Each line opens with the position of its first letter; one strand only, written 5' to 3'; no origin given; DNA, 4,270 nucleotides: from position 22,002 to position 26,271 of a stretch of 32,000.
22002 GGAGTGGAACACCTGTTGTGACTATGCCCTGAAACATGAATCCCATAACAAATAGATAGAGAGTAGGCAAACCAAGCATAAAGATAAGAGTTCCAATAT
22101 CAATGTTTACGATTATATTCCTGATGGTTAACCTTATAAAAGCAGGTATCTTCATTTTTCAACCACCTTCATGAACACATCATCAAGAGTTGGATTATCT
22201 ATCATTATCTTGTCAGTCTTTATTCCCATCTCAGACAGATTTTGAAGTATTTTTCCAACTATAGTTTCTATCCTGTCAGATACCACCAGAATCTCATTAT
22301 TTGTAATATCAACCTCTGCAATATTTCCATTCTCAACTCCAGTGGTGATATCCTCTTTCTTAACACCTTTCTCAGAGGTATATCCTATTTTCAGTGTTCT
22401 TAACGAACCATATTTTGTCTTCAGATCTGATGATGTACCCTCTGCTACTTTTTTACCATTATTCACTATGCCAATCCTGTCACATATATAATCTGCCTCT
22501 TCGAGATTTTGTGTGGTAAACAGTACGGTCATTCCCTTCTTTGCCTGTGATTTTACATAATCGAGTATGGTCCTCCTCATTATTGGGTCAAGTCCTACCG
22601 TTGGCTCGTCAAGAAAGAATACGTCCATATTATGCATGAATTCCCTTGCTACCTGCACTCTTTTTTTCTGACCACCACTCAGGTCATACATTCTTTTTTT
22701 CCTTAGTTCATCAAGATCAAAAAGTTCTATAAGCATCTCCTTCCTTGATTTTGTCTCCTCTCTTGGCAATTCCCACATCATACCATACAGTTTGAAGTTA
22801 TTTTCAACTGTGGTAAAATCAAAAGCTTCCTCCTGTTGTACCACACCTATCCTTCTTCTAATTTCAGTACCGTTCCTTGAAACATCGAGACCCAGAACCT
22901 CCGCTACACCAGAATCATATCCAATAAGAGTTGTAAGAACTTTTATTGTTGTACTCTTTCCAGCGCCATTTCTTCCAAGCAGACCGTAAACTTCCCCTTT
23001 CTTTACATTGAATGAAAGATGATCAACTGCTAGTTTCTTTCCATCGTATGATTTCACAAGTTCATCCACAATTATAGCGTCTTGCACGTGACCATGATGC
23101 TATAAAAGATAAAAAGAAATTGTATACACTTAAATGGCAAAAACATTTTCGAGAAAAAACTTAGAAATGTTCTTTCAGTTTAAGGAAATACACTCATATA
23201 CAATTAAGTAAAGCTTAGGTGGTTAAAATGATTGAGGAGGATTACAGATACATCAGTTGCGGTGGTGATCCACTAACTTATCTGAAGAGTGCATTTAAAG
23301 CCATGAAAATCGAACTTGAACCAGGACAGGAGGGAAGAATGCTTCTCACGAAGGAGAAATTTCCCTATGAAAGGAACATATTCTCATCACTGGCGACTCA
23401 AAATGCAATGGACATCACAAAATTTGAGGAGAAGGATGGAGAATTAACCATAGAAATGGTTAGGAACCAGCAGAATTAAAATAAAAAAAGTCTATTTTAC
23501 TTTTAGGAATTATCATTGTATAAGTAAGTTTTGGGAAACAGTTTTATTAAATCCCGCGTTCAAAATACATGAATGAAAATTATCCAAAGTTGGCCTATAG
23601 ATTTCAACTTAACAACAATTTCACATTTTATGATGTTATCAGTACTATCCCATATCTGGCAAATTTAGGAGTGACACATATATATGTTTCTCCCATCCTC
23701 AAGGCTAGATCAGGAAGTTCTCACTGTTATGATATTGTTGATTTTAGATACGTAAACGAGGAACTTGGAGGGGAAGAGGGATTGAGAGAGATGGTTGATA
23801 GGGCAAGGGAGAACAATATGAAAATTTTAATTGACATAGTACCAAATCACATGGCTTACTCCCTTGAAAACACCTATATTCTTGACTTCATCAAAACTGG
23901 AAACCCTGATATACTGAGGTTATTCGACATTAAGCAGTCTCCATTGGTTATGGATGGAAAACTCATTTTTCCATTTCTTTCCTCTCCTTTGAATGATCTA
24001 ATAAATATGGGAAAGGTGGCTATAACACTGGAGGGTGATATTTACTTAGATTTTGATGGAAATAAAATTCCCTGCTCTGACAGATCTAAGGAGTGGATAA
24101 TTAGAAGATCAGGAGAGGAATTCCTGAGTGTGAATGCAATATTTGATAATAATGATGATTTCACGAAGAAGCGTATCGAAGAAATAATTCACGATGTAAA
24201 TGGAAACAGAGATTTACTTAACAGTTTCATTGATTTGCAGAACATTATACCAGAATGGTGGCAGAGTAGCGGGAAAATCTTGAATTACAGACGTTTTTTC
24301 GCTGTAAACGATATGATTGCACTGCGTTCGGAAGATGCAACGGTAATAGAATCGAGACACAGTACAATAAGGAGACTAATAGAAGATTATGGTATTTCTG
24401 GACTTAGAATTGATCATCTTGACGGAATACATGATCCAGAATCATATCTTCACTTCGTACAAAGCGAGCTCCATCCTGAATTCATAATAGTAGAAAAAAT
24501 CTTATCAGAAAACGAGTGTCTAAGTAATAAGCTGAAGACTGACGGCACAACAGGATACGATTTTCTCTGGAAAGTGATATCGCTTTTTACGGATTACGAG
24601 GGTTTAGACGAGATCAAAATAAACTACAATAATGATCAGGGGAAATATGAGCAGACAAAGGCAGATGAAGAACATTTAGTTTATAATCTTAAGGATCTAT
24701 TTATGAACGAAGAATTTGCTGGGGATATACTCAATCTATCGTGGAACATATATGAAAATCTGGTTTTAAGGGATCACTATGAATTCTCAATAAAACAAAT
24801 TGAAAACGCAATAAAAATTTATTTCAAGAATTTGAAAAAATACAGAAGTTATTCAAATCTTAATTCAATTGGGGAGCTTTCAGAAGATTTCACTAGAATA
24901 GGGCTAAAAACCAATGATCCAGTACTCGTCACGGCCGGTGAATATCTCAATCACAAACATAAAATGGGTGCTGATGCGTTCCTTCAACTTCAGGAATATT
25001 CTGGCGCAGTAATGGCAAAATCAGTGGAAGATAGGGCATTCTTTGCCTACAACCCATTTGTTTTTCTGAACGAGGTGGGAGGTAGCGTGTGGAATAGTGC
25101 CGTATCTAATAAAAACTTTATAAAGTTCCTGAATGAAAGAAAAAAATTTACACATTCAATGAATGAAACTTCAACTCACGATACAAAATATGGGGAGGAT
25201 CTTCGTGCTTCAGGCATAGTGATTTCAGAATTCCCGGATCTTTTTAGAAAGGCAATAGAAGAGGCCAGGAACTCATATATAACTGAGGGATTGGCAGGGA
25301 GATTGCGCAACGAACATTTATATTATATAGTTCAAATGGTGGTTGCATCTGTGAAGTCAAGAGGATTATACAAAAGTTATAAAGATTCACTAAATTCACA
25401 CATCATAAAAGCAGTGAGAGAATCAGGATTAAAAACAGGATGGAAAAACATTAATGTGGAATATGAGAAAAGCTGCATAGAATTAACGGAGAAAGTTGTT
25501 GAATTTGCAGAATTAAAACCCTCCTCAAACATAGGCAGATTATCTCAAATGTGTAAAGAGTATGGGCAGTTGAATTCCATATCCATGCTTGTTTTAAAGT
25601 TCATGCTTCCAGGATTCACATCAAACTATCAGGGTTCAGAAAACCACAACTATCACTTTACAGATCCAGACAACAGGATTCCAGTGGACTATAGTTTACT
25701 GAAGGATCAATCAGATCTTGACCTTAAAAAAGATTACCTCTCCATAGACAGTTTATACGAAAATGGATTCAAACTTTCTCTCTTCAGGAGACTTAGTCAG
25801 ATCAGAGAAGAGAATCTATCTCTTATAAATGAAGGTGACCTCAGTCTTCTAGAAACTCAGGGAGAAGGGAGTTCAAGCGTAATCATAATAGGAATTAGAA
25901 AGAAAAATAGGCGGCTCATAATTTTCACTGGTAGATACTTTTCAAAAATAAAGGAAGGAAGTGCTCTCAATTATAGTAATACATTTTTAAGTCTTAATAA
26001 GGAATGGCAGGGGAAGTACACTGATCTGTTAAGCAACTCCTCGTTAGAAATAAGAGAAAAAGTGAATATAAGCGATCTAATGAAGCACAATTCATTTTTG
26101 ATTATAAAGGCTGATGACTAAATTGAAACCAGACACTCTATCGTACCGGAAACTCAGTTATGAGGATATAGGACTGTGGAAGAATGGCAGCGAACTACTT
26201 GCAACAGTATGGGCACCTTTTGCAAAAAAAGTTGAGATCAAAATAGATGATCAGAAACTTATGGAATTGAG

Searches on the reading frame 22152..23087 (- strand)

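Call 27: search_protein_families(library=pfam, proteins=[window:22152-23087:-], max_evalue=0.001)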
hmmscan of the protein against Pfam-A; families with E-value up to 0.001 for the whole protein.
window:22152-23087:- (311 aa): 4 families
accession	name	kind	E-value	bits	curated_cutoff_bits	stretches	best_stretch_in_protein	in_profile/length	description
PF00005.33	ABC_tran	-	1.4e-29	103.8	25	1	22-163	2-136/137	ABC transporter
PF13304.12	AAA_21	-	5.5e-11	43.5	27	1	133-196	235-301/304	AAA domain, putative AbiEii toxin, Type IV TA system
PF13732.12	DrrA1-3_C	-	3.9e-05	24.7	27.4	1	217-309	1-81/81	ATP-binding protein DrrA1-3-like, C-terminal domain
PF02463.25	SMC_N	-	0.00039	20.4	40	0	32-193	25-197/220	RecF/RecN/SMC N terminal domain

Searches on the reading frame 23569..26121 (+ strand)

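Call 27: search_protein_families(library=pfam, proteins=[window:23569-26121:+], max_evalue=0.001)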
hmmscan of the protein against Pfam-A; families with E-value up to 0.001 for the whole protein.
window:23569-26121:+ (850 aa): 1 family
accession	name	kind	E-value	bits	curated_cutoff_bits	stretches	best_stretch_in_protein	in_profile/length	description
PF00128.31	Alpha-amylase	-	7.5e-24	85.2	22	1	23-99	21-96/446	Alpha amylase, catalytic domain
